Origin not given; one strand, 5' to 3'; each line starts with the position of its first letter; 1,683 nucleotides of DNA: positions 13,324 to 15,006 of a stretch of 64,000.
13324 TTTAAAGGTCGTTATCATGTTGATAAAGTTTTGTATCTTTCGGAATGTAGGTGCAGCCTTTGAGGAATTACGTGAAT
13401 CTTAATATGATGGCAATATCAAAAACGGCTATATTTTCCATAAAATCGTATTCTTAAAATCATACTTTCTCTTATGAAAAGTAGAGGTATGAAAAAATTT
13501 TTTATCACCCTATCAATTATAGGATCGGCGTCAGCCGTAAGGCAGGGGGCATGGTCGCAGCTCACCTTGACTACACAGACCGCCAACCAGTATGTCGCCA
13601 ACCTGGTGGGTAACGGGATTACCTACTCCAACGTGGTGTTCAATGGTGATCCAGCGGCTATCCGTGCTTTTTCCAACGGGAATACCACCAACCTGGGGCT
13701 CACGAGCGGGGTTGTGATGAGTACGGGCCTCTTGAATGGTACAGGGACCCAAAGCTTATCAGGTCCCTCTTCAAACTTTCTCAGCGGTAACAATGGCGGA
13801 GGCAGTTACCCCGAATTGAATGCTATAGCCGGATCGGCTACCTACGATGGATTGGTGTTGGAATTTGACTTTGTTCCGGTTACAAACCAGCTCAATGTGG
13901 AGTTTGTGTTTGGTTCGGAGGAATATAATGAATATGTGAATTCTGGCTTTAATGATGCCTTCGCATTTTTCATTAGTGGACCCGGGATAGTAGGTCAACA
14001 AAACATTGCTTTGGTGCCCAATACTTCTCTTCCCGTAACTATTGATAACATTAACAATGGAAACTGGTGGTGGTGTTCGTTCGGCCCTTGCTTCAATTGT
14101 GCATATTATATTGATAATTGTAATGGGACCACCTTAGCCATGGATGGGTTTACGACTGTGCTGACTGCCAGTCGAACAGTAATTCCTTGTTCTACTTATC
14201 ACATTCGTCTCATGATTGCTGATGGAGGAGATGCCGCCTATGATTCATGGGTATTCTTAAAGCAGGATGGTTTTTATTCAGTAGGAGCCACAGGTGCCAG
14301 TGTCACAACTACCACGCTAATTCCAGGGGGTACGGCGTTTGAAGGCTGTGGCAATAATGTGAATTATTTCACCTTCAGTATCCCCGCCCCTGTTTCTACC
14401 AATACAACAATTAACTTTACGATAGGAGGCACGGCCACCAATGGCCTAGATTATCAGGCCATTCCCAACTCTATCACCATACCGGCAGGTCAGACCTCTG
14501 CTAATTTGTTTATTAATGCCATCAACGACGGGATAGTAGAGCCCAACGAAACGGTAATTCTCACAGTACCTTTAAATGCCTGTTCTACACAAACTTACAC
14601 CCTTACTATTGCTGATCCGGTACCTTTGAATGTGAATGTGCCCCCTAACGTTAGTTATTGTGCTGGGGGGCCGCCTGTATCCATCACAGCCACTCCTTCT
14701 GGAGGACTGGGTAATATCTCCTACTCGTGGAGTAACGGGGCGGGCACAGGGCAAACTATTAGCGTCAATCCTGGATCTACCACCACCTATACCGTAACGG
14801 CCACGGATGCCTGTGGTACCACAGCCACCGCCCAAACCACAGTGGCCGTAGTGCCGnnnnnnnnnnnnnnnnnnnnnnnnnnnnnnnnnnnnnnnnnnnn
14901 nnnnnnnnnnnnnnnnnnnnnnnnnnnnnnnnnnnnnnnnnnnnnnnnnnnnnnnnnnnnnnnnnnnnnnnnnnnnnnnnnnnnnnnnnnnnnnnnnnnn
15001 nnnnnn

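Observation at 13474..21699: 2741-aa adhesin built from ~24 tandem 84-aa modules with a T9SS type-B C-terminal domain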

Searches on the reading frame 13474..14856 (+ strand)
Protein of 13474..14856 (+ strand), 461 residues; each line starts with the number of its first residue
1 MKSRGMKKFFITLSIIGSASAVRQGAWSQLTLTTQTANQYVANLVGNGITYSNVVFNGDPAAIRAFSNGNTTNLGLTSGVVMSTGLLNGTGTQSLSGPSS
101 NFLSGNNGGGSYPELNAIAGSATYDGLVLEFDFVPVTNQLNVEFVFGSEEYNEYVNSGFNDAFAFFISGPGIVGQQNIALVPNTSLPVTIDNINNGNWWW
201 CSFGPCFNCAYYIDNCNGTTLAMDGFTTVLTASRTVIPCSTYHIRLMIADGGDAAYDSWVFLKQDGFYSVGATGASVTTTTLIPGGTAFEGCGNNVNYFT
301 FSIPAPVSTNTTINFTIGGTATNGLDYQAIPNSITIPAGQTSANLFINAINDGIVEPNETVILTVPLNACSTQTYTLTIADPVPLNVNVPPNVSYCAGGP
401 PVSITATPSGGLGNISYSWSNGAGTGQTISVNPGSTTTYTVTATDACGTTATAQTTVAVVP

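Call 19: find_homologous_proteins(query=window:13474-14856:+, max_evalue=1e-10)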
Query window:13474-14856:+ (461 aa): 2156 proteins with E <= 1e-10 among 8000 candidates; the best 120 are listed.
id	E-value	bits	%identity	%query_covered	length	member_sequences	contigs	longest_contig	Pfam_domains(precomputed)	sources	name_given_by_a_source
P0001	2.6e-124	434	50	100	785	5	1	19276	PF26766.1,PF13585.13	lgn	-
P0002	4.1e-113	397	55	91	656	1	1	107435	PF26766.1,PF00801.27,PF03160.21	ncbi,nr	ncbi:MAG: choice-of-anchor L domain-containing protein, partial [Flavobacteriales bacterium]|nr:choi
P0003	7.6e-111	389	46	95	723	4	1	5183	PF26766.1,PF00801.27,PF13573.13,PF13585.13,PF03160.21,PF18911.7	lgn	-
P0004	1.3e-110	389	46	100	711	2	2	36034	PF26766.1,PF00801.27,PF13573.13,PF13585.13,PF18911.7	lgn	-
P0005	4.1e-110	387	44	99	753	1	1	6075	PF26766.1,PF00801.27,PF13573.13,PF13585.13,PF18911.7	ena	-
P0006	1.2e-108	382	46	94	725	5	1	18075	PF26766.1,PF00801.27,PF13573.13,PF13585.13,PF03160.21,PF18911.7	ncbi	-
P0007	8.0e-108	379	46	95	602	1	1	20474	PF26766.1,PF13573.13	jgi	jgi:hypothetical protein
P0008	8.8e-108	379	50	91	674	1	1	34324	PF26766.1,PF00801.27,PF13573.13,PF13585.13,PF03160.21,PF18911.7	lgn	-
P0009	1.5e-107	378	46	95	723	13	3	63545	PF26766.1,PF00801.27,PF13573.13,PF13585.13,PF18911.7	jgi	jgi:gliding motility-associated-like protein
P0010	2.3e-107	378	44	94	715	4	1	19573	PF26766.1,PF00801.27,PF13573.13,PF13585.13,PF03160.21,PF18911.7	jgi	jgi:gliding motility-associated-like protein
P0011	7.2e-106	373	43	99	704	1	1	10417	PF26766.1,PF00801.27,PF13573.13,PF13585.13,PF18911.7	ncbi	-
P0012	1.7e-105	372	46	91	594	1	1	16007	PF26766.1,PF13573.13,PF03160.21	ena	-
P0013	2.3e-104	368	45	98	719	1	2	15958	PF26766.1,PF00801.27,PF13573.13,PF13585.13,PF03160.21,PF18911.7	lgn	-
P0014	9.3e-101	356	46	94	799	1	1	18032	PF26766.1,PF00801.27,PF13585.13,PF18911.7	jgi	jgi:gliding motility-associated-like protein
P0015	2.1e-99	352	47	93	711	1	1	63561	PF26766.1,PF00801.27,PF13573.13,PF13585.13,PF03160.21,PF18911.7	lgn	-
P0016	7.5e-98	346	42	98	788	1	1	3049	PF26766.1,PF00801.27,PF13573.13,PF13585.13,PF03160.21,PF18911.7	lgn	-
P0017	8.4e-98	346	46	94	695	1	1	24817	PF26766.1,PF00801.27,PF13585.13,PF18911.7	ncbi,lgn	-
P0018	1.6e-96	342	44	94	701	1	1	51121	PF26766.1,PF00801.27,PF13585.13,PF03160.21,PF18911.7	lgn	-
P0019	1.5e-95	339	49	96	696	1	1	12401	PF26766.1,PF00801.27,PF13585.13,PF18911.7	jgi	jgi:gliding motility-associated-like protein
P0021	1.4e-94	336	40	99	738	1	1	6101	PF26766.1,PF00801.27,PF13585.13,PF18911.7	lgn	-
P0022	3.3e-94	334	44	94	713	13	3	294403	PF26766.1,PF00801.27,PF13585.13,PF03160.21,PF18911.7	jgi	-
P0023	8.8e-94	333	43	95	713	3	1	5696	PF26766.1,PF00801.27,PF13585.13,PF03160.21,PF18911.7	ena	-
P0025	1.7e-93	332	42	98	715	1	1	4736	PF26766.1,PF00801.27,PF13585.13,PF03160.21,PF18911.7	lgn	-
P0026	2.0e-93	332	42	95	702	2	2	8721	PF26766.1,PF00801.27,PF13585.13,PF03160.21,PF18911.7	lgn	-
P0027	2.9e-93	331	41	93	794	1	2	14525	PF26766.1,PF00801.27,PF13573.13,PF13585.13,PF03160.21,PF18911.7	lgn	-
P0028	3.2e-93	331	45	99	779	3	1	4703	PF26766.1,PF00801.27,PF13585.13,PF18911.7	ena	-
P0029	5.3e-93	330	42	97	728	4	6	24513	PF26766.1,PF13585.13,PF03160.21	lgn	-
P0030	5.6e-93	330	44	98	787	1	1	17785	PF26766.1,PF00801.27,PF13573.13,PF13585.13,PF18911.7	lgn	-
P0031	1.4e-92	329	40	99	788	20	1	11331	PF26766.1,PF00801.27,PF13573.13,PF13585.13,PF13927.13,PF03160.21,PF18911.7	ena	-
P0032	1.4e-92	329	45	93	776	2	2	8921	PF26766.1,PF00801.27,PF13573.13,PF13585.13,PF18911.7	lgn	-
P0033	1.5e-92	329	43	91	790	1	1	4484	PF26766.1,PF00801.27,PF13573.13,PF13585.13,PF03160.21,PF18911.7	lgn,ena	-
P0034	2.3e-92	328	40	99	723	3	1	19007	PF26766.1,PF00801.27,PF13585.13,PF03160.21,PF18911.7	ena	-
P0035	6.3e-92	327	45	94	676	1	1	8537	PF26766.1,PF13585.13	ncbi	-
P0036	6.4e-92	327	42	93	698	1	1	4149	PF26766.1,PF00801.27,PF13585.13,PF18911.7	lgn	-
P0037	9.4e-92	326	42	95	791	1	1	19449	PF26766.1,PF00801.27,PF13585.13,PF18911.7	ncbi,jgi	jgi:gliding motility-associated-like protein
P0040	1.8e-91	325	44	100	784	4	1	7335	PF26766.1,PF13585.13,PF18911.7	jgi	jgi:gliding motility-associated-like protein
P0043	3.8e-91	324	43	99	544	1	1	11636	PF26766.1,PF13585.13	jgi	-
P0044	1.3e-90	323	43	98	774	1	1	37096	PF26766.1,PF13585.13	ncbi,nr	ncbi:MAG: choice-of-anchor L domain-containing protein [Saprospiraceae bacterium]|nr:choice-of-ancho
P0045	3.4e-90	321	42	99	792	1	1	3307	PF26766.1,PF00801.27,PF13573.13,PF13585.13,PF18911.7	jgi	jgi:gliding motility-associated-like protein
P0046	3.4e-90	321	43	91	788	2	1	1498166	PF26766.1,PF00801.27,PF13573.13,PF13585.13,PF13927.13,PF03160.21,PF18911.7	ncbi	-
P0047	3.9e-90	321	45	93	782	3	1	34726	PF26766.1,PF00801.27,PF13585.13,PF03160.21,PF18911.7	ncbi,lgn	-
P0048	5.0e-90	321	42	98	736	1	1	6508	PF26766.1,PF00801.27,PF13585.13,PF03160.21,PF18911.7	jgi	jgi:gliding motility-associated-like protein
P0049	6.7e-90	320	42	95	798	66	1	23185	PF26766.1,PF00801.27,PF13573.13,PF13585.13,PF03160.21,PF18911.7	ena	-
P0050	7.5e-90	320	43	94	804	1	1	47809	PF26766.1,PF00801.27,PF13573.13,PF13585.13,PF03160.21,PF18911.7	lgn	-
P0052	1.6e-89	319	40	100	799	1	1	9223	PF26766.1,PF13585.13,PF03160.21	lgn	-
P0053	1.6e-89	319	43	94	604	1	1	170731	PF26766.1,PF00801.27,PF13585.13,PF18911.7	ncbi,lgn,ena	-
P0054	1.7e-89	319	41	99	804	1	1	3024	PF26766.1,PF13585.13,PF03160.21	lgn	-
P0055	2.3e-89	319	43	94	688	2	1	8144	PF26766.1,PF00801.27,PF13585.13,PF18911.7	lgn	-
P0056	2.3e-89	318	42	94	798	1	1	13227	PF26766.1,PF00801.27,PF13573.13,PF13585.13,PF03160.21,PF18911.7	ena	-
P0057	3.1e-89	318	41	94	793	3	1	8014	PF26766.1,PF00801.27,PF13585.13,PF03160.21,PF18911.7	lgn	-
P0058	3.1e-89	318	45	100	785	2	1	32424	PF26766.1,PF00801.27,PF13585.13,PF03160.21,PF18911.7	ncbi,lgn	-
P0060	3.3e-89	318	44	94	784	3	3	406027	PF26766.1,PF13585.13,PF19081.7,PF18911.7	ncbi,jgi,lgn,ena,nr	ncbi:MAG: hypothetical protein CVU11_06125 [Bacteroidetes bacterium HGW-Bacteroidetes-6]|jgi:gliding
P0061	3.8e-89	318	42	94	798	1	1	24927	PF26766.1,PF00801.27,PF13573.13,PF13585.13,PF03160.21,PF18911.7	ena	-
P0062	4.2e-89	318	45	100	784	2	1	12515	PF26766.1,PF00801.27,PF13585.13,PF03160.21,PF18911.7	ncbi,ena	-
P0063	4.6e-89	317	44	88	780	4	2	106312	PF26766.1,PF00801.27,PF13573.13,PF13585.13,PF03160.21,PF18911.7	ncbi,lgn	-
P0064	4.9e-89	317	41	95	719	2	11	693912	PF26766.1,PF00801.27,PF13585.13,PF03160.21,PF18911.7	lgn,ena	-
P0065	5.2e-89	317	43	100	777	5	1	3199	PF26766.1,PF13585.13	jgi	-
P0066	6.2e-89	317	43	88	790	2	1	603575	PF26766.1,PF00801.27,PF13573.13,PF13585.13,PF03160.21,PF18911.7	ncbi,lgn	-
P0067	6.6e-89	317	42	94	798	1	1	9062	PF26766.1,PF00801.27,PF13573.13,PF13585.13,PF03160.21,PF18911.7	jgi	jgi:gliding motility-associated-like protein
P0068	7.7e-89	317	42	94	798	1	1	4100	PF26766.1,PF00801.27,PF13573.13,PF13585.13,PF03160.21,PF18911.7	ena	-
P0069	8.0e-89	317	42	94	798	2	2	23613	PF26766.1,PF00801.27,PF13573.13,PF13585.13,PF03160.21,PF18911.7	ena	-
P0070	1.1e-88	316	41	100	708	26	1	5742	PF26766.1,PF00801.27,PF13585.13,PF03160.21,PF18911.7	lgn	-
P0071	1.3e-88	316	44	94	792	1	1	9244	PF26766.1,PF00801.27,PF13573.13,PF13585.13,PF03160.21,PF18911.7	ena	-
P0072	1.3e-88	316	42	99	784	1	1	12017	PF26766.1,PF00801.27,PF13573.13,PF13585.13,PF18911.7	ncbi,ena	ncbi:MAG: choice-of-anchor L domain-containing protein [Bacteroidota bacterium]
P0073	1.4e-88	316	42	94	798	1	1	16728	PF26766.1,PF00801.27,PF13573.13,PF13585.13,PF03160.21,PF18911.7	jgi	jgi:gliding motility-associated-like protein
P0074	1.5e-88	316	42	95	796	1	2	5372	PF26766.1,PF00801.27,PF13573.13,PF13585.13,PF03160.21,PF18911.7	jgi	-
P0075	1.9e-88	316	41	94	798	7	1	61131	PF26766.1,PF00801.27,PF13585.13,PF03160.21,PF18911.7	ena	-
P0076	2.1e-88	315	44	98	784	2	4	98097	PF26766.1,PF00801.27,PF13585.13,PF03160.21,PF18911.7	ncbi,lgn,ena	-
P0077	2.5e-88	315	44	98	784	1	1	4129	PF26766.1,PF00801.27,PF13585.13,PF03160.21,PF18911.7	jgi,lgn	-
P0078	2.6e-88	315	42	94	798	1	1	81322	PF26766.1,PF00801.27,PF13573.13,PF13585.13,PF03160.21,PF18911.7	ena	-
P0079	2.6e-88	315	41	92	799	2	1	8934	PF26766.1,PF00801.27,PF13573.13,PF13585.13,PF03160.21,PF18911.7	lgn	-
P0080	2.8e-88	315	42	99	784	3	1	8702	PF26766.1,PF00801.27,PF13585.13,PF18911.7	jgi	-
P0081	2.9e-88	315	43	95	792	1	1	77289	PF26766.1,PF13573.13,PF13585.13,PF03160.21,PF18911.7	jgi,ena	-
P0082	3.1e-88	315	41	94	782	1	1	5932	PF26766.1,PF00801.27,PF13573.13,PF13585.13,PF03160.21,PF18911.7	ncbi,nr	ncbi:MAG: gliding motility-associated C-terminal domain-containing protein, partial [Crocinitomicace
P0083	3.2e-88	315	43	100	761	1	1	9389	PF26766.1,PF13585.13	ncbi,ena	-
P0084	3.3e-88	315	42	96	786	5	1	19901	PF26766.1,PF13585.13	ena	-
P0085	3.5e-88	315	41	90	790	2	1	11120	PF26766.1,PF00801.27,PF13573.13,PF13585.13,PF03160.21,PF24902.2,PF18911.7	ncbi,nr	ncbi:MAG: choice-of-anchor L domain-containing protein [Crocinitomicaceae bacterium]|nr:choice-of-an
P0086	4.9e-88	314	44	99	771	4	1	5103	PF26766.1,PF00801.27,PF13585.13,PF18911.7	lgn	-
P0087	6.3e-88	314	41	94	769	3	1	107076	PF26766.1,PF00801.27,PF13573.13,PF13585.13,PF18911.7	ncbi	-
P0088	7.2e-88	314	43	95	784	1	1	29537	PF26766.1,PF00801.27,PF13585.13,PF03160.21,PF18911.7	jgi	jgi:gliding motility-associated-like protein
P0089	8.3e-88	313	41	91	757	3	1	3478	PF26766.1,PF00801.27,PF13573.13,PF13585.13,PF03160.21,PF18911.7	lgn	-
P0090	8.5e-88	313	41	94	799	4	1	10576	PF26766.1,PF00801.27,PF13585.13,PF24902.2,PF18911.7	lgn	-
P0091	8.6e-88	313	45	98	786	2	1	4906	PF26766.1,PF13585.13,PF03160.21,PF18911.7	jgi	-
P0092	1.1e-87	313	40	99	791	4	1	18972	PF26766.1,PF13573.13,PF13585.13,PF03160.21,PF18911.7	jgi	-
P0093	1.2e-87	313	42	94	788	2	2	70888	PF26766.1,PF00801.27,PF13585.13,PF18911.7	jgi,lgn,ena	-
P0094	1.9e-87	312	40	95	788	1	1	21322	PF26766.1,PF00801.27,PF13573.13,PF13585.13,PF03160.21,PF18911.7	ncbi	-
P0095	2.7e-87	312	43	97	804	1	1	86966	PF26766.1,PF00801.27,PF13585.13,PF03160.21,PF18911.7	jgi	jgi:gliding motility-associated-like protein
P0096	3.0e-87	312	40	87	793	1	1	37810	PF26766.1,PF13573.13,PF13585.13,PF03160.21,PF18911.7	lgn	-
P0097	3.6e-87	311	41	94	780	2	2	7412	PF26766.1,PF00801.27,PF13585.13,PF03160.21,PF18911.7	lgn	-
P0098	4.3e-87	311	43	98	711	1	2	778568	PF26766.1,PF00801.27,PF13585.13,PF18911.7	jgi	jgi:gliding motility-associated-like protein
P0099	5.4e-87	311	41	100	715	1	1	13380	PF26766.1,PF00801.27,PF13585.13,PF03160.21,PF18911.7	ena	-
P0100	5.6e-87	311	41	95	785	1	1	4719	PF26766.1,PF00801.27,PF13573.13,PF13585.13,PF18911.7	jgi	jgi:gliding motility-associated-like protein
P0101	6.7e-87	310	44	100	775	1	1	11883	PF26766.1,PF00801.27,PF13585.13,PF18911.7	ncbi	-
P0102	6.9e-87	310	41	98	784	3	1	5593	PF26766.1,PF00801.27,PF13573.13,PF13585.13,PF03160.21,PF18911.7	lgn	-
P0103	8.0e-87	310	42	91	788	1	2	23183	PF26766.1,PF00801.27,PF13573.13,PF13585.13,PF13860.13,PF18911.7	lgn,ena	-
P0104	8.1e-87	310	39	98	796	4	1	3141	PF26766.1,PF00801.27,PF13573.13,PF13585.13,PF03160.21,PF18911.7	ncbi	-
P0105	9.1e-87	310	40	94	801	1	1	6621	PF26766.1,PF00801.27,PF13573.13,PF13585.13,PF03160.21,PF18911.7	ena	-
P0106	9.6e-87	310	41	99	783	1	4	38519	PF26766.1,PF00801.27,PF13585.13,PF18911.7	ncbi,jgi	jgi:gliding motility-associated-like protein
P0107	1.2e-86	310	40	91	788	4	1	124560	PF26766.1,PF00801.27,PF13573.13,PF13585.13,PF18911.7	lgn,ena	-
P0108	1.2e-86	310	42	94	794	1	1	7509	PF26766.1,PF00801.27,PF13573.13,PF13585.13,PF03160.21,PF18911.7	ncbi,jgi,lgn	-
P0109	1.2e-86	309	41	98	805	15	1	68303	PF26766.1,PF00801.27,PF13573.13,PF13585.13,PF03160.21,PF18911.7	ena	-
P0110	1.3e-86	309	40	94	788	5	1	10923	PF26766.1,PF00801.27,PF13585.13,PF18911.7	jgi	-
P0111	1.3e-86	309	41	94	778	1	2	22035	PF26766.1,PF00801.27,PF13585.13,PF03160.21,PF24902.2,PF18911.7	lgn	-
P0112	1.6e-86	309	41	93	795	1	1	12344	PF26766.1,PF00801.27,PF13585.13,PF03160.21,PF24902.2,PF18911.7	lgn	-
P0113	1.6e-86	309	41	94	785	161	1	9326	PF26766.1,PF00801.27,PF13573.13,PF13585.13,PF03160.21,PF18911.7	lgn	-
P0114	1.7e-86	309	40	98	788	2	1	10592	PF26766.1,PF00801.27,PF13573.13,PF13585.13,PF03160.21,PF18911.7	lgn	-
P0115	2.0e-86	309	41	94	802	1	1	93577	PF26766.1,PF13585.13,PF03160.21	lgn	-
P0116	2.2e-86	309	40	94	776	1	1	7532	PF26766.1,PF00801.27,PF13573.13,PF13585.13,PF03160.21,PF18911.7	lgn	-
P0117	2.4e-86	309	44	98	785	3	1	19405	PF26766.1,PF13585.13,PF03160.21,PF18911.7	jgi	-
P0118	2.7e-86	308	42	98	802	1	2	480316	PF26766.1,PF00801.27,PF13573.13,PF13585.13,PF03160.21,PF18911.7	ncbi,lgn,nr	ncbi:MAG: choice-of-anchor L domain-containing protein [Crocinitomicaceae bacterium]|nr:choice-of-an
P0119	2.8e-86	308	43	90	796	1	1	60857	PF26766.1,PF00801.27,PF13573.13,PF13585.13,PF03160.21,PF18911.7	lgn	-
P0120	3.1e-86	308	44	94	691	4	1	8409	PF26766.1,PF13585.13,PF03160.21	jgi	-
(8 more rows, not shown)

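Call 23: find_encoding_contigs(protein=P0001, flank=6000, max_places=2)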
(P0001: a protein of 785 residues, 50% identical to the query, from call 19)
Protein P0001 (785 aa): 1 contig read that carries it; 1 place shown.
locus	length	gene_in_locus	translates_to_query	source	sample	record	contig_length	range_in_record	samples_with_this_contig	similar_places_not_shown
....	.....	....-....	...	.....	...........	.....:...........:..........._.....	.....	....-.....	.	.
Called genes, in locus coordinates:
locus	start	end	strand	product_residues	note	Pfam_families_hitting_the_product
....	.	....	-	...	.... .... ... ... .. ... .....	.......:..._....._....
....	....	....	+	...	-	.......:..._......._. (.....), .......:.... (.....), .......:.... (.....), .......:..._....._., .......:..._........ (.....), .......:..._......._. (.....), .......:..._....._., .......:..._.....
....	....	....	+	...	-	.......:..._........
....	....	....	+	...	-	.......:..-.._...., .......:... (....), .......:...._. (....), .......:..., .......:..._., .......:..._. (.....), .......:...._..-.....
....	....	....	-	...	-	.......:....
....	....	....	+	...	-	-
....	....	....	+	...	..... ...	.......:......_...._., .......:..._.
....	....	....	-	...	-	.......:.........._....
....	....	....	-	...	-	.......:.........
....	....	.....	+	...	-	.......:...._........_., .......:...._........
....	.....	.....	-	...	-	-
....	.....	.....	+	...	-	-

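Call 24: find_encoding_contigs(protein=P0009, flank=6000, max_places=2)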
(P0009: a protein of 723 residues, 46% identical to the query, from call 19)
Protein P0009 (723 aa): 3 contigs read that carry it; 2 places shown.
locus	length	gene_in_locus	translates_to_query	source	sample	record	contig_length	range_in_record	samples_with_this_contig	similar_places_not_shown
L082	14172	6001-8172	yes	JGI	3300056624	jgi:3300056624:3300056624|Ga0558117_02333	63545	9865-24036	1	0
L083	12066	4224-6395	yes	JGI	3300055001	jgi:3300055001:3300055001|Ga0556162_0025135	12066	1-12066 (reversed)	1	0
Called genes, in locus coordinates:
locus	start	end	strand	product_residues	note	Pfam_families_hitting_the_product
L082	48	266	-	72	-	-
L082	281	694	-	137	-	PF00118:Cpn60_TCP1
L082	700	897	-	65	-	-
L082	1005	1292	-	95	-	PF00166:Cpn10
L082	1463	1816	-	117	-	PF03840:SecG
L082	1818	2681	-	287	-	-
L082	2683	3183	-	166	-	PF04390:LptE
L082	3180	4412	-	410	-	PF00158:Sigma54_activat, PF14532:Sigma54_activ_2, PF07728:AAA_5 (weak), PF25601:AAA_lid_14, PF02954:HTH_8, PF18024:HTH_50 (faint)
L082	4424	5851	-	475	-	PF00919:UPF0004, PF04055:Radical_SAM, PF01938:TRAM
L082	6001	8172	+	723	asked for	PF26766:Choice_anch_L, PF00801:PKD (faint), PF13573:SprB (weak), PF18911:PKD_4, PF13585:CHU_C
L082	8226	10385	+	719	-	PF00801:PKD (weak), PF18911:PKD_4 (weak), PF00801:PKD, PF18911:PKD_4, PF13585:CHU_C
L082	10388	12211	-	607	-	-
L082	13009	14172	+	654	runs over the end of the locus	PF02518:HATPase_c, PF00204:DNA_gyraseB, PF01751:Toprim, PF00986:DNA_gyraseB_C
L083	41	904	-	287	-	-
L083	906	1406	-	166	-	PF04390:LptE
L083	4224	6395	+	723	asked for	PF26766:Choice_anch_L, PF00801:PKD (faint), PF13573:SprB (weak), PF18911:PKD_4, PF13585:CHU_C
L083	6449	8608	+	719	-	PF00801:PKD (weak), PF18911:PKD_4 (weak), PF00801:PKD (weak), PF18911:PKD_4, PF13585:CHU_C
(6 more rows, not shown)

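Call 45: predict_structure(alignment_id=A3)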
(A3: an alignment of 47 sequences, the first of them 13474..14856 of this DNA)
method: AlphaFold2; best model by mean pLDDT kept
length: 461 residues; sequences in the alignment: 47
mean_pLDDT: 86.5   pTM: 0.69
mean pLDDT of the five models: 86.5, 86.4, 84.7, 84.3, 84.2
residues with pLDDT >= 90: 278; 70-90: 113; 50-70: 55; < 50: 15
segments of 3 or more residues with pLDDT < 50: 1-8, 20-26
pLDDT, mean of each block of 10 residues (from residue 1): 46 54 54 93 92 96 92 91 83 60 79 94 95 94 94 79 96 97 94 78 78 78 88 95 97 91 94 66 75 81 83 92 94 93 92 93 82 89 94 90 96 95 96 96 94 96 81
secondary structure, 60 per line:
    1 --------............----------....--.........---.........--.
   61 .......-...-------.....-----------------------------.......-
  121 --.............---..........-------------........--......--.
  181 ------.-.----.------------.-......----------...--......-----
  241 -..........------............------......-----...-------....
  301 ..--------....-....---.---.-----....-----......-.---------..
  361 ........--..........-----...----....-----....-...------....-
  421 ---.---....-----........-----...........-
elements in order: H9-20 E31-34 H37-44 E49-57 E63-67 E79-83 H113-119 E123-135 E139-148 E162-169 E172-177 E212-214 E225-227 E230-235 E242-251 E258-269 E276-281 E287-289 E297-302 E311-314 E316-319 E333-336 E342-347 E359-368 E371-380 E386-388 E393-396 E402-405 E407-409 E416-419 E428-431 E437-444 E450-460
